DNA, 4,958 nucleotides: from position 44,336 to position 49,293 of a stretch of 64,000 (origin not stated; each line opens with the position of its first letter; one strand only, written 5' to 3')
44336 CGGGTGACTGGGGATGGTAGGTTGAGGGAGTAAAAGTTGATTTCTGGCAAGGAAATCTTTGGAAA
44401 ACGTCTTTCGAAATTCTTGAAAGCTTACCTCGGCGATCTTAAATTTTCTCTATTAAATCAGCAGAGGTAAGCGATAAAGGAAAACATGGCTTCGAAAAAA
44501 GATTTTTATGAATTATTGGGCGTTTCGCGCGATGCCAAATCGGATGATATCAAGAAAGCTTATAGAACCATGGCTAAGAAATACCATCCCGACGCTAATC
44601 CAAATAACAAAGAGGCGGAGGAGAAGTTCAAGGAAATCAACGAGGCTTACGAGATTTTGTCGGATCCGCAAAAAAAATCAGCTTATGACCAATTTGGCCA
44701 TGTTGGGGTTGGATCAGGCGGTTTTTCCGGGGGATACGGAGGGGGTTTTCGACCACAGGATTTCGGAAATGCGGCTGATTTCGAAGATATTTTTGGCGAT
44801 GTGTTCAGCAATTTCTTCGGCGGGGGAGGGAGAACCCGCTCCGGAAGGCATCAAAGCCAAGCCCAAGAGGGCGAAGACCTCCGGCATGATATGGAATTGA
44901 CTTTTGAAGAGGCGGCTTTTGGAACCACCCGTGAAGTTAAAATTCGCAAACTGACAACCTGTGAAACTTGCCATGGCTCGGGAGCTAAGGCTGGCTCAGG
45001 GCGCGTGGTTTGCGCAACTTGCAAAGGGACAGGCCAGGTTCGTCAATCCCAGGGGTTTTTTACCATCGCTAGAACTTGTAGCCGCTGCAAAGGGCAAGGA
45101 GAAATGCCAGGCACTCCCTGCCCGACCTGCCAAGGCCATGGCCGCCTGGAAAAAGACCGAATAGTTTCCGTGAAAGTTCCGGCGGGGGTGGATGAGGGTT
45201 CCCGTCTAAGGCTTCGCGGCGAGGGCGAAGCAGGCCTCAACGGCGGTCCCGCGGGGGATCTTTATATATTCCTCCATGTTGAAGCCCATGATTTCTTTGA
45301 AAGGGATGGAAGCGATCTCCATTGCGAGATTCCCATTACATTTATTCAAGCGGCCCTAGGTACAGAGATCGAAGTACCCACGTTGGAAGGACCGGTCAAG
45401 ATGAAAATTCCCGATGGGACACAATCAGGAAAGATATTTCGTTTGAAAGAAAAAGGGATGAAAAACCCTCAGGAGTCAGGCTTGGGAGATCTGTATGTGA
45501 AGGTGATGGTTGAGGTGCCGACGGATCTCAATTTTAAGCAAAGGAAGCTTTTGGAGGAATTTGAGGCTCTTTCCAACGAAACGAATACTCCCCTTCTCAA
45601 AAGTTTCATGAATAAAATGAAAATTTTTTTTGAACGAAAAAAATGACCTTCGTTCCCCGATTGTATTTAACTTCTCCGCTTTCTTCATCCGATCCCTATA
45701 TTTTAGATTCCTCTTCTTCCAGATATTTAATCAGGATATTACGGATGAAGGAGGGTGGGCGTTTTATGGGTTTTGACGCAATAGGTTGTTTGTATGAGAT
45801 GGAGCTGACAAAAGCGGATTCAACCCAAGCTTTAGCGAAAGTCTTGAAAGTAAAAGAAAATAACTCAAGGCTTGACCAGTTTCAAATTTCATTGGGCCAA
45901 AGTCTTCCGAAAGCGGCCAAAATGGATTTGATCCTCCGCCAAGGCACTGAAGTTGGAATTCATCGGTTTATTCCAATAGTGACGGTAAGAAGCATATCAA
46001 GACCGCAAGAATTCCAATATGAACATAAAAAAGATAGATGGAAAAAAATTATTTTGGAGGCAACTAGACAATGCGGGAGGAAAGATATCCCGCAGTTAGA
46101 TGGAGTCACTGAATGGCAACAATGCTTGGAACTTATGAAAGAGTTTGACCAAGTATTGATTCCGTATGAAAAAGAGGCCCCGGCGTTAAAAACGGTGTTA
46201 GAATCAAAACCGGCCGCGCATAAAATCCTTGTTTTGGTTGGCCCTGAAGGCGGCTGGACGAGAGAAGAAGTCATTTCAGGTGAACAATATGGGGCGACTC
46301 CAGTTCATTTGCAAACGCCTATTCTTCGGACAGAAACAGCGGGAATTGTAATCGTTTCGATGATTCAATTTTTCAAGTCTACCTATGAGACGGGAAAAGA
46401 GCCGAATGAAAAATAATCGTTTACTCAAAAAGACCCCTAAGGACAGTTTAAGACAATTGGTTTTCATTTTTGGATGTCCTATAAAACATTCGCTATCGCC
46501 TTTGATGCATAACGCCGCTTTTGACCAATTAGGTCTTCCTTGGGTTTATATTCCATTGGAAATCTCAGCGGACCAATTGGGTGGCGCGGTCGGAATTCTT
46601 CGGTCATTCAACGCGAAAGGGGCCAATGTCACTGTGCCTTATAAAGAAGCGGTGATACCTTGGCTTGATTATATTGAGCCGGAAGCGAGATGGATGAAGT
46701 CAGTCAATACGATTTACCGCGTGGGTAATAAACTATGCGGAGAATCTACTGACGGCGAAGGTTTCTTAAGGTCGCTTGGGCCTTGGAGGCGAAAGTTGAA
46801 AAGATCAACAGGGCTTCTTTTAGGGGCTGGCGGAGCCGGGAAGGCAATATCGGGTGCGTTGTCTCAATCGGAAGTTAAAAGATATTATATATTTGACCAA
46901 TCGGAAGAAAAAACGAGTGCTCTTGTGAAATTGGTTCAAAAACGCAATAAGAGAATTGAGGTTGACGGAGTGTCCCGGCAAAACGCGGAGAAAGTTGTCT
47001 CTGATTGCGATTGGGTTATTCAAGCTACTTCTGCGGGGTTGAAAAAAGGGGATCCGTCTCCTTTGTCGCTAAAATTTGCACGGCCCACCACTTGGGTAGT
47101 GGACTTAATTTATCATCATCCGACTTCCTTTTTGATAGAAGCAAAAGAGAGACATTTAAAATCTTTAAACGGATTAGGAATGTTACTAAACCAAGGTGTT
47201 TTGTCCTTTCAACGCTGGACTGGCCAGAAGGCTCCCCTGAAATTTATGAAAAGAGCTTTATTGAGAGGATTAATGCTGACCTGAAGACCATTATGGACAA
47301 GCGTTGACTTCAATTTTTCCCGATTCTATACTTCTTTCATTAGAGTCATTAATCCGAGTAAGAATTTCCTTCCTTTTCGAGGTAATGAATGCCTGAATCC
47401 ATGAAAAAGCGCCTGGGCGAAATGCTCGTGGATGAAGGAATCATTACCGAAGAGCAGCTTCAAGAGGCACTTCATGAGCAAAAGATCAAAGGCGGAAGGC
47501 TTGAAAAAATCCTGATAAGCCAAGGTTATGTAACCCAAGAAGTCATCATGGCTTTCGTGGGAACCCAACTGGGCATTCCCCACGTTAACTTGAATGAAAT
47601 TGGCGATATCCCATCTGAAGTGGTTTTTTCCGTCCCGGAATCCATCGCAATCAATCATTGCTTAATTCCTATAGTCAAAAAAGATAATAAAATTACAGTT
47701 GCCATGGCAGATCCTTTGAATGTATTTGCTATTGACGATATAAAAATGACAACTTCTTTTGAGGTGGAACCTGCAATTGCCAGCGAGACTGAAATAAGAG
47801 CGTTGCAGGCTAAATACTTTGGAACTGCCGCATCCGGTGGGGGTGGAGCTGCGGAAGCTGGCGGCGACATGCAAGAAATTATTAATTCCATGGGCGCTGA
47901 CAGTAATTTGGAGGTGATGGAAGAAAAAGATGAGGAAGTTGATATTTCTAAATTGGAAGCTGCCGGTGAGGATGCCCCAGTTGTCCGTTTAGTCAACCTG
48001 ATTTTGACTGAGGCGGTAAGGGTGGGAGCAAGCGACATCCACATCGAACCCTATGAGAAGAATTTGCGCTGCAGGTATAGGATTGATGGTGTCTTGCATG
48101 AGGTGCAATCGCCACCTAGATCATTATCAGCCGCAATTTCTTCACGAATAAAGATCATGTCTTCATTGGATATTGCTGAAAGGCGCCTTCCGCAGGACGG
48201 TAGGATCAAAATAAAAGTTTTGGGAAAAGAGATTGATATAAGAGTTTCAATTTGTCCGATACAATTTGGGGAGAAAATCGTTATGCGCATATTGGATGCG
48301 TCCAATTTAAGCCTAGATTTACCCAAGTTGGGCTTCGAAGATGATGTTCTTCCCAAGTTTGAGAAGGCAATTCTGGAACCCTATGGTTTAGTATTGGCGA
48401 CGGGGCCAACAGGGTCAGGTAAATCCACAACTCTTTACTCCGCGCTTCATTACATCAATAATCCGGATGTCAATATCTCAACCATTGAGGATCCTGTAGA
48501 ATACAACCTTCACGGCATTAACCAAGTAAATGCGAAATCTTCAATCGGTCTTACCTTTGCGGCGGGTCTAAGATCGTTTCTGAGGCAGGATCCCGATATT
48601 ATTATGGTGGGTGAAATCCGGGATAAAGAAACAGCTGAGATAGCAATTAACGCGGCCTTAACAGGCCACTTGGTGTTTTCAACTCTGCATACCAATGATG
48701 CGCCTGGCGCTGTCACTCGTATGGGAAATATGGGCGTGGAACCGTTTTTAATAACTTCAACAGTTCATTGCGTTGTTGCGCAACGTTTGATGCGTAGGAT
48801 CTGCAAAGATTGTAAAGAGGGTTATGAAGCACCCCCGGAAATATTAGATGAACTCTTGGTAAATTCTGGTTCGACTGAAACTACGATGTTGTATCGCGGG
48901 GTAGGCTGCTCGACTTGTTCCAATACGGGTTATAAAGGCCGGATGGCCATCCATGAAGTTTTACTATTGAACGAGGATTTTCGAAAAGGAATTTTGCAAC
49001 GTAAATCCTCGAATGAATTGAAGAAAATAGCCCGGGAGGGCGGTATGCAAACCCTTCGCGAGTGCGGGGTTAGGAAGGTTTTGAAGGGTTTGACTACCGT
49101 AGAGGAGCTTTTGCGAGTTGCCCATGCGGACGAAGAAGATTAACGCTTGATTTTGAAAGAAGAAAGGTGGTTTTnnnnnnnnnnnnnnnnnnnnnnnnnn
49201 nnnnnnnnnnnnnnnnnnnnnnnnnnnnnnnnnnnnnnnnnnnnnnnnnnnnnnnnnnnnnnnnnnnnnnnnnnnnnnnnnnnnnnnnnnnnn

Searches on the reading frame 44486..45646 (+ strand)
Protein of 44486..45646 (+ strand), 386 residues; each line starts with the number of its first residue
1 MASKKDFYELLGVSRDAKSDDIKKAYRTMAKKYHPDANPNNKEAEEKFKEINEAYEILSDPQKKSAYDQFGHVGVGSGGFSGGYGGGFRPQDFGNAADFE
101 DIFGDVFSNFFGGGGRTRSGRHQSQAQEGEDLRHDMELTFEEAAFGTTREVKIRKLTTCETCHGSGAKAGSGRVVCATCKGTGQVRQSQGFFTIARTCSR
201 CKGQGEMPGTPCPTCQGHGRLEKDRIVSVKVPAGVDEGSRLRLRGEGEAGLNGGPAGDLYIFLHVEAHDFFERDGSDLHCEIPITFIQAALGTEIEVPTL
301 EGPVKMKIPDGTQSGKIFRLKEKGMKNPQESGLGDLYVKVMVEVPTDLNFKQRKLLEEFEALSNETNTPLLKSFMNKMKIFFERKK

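Call 24: search_protein_families(library=pfam, proteins=[window:44486-45646:+], max_evalue=0.001)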
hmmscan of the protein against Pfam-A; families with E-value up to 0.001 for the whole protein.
window:44486-45646:+ (386 aa): 4 families
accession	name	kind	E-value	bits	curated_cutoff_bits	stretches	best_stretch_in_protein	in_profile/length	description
PF01556.23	DnaJ_C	-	5.5e-55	186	26.6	1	132-345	1-152/152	DnaJ C terminal domain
PF00226.36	DnaJ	-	8.8e-29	99.8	27.8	1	6-68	1-63/63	DnaJ domain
PF00684.25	DnaJ_CXXCXGXG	-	4.4e-13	49.7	32.7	1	159-219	1-65/65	DnaJ central domain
PF15777.11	Anti-TRAP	-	0.00013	22.3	32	0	196-220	11-41/59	Tryptophan RNA-binding attenuator protein inhibitory protein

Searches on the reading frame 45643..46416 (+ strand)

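Call 25: search_protein_families(library=pfam, proteins=[window:45643-46416:+], max_evalue=0.001)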
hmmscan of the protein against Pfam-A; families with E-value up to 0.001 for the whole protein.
window:45643-46416:+ (257 aa): 1 family
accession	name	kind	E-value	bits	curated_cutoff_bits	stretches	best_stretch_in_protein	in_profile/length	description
PF04452.19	Methyltrans_RNA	-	1.4e-44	152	23.9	1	80-242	5-165/165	RNA methyltransferase domain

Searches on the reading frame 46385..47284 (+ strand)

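Call 25: search_protein_families(library=pfam, proteins=[window:46385-47284:+], max_evalue=0.001)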
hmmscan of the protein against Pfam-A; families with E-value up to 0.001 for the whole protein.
window:46385-47284:+ (299 aa): 4 families
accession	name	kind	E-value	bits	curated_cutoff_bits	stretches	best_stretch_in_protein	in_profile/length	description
PF08501.16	Shikimate_dh_N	-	2.3e-27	95.5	27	1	28-110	1-83/83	Shikimate dehydrogenase substrate binding domain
PF18317.6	SDH_C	-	1.9e-13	50.3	25.8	1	263-293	1-31/31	Shikimate 5'-dehydrogenase C-terminal domain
PF01488.26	Shikimate_DH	-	4.5e-05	24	24.3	1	137-217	9-85/138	Shikimate / quinate 5-dehydrogenase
PF03435.24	Sacchrp_dh_NADP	-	0.00057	20.7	25.1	1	144-215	2-76/129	Saccharopine dehydrogenase NADP binding domain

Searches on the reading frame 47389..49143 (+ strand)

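Call 25: search_protein_families(library=pfam, proteins=[window:47389-49143:+], max_evalue=0.001)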
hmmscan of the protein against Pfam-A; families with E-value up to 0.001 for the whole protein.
window:47389-49143:+ (584 aa): 3 families
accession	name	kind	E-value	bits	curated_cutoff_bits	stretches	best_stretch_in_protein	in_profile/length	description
PF00437.27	T2SSE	-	1.4e-142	475.2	24.9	1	194-576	4-370/370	Type II/IV secretion system protein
PF05157.20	MshEN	-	5.4e-16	58.8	23.1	1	61-149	1-89/90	MshEN domain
PF25199.1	nSTAND_NTPase5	-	0.00088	19.6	34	0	311-369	19-79/145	Novel STAND NTPase 5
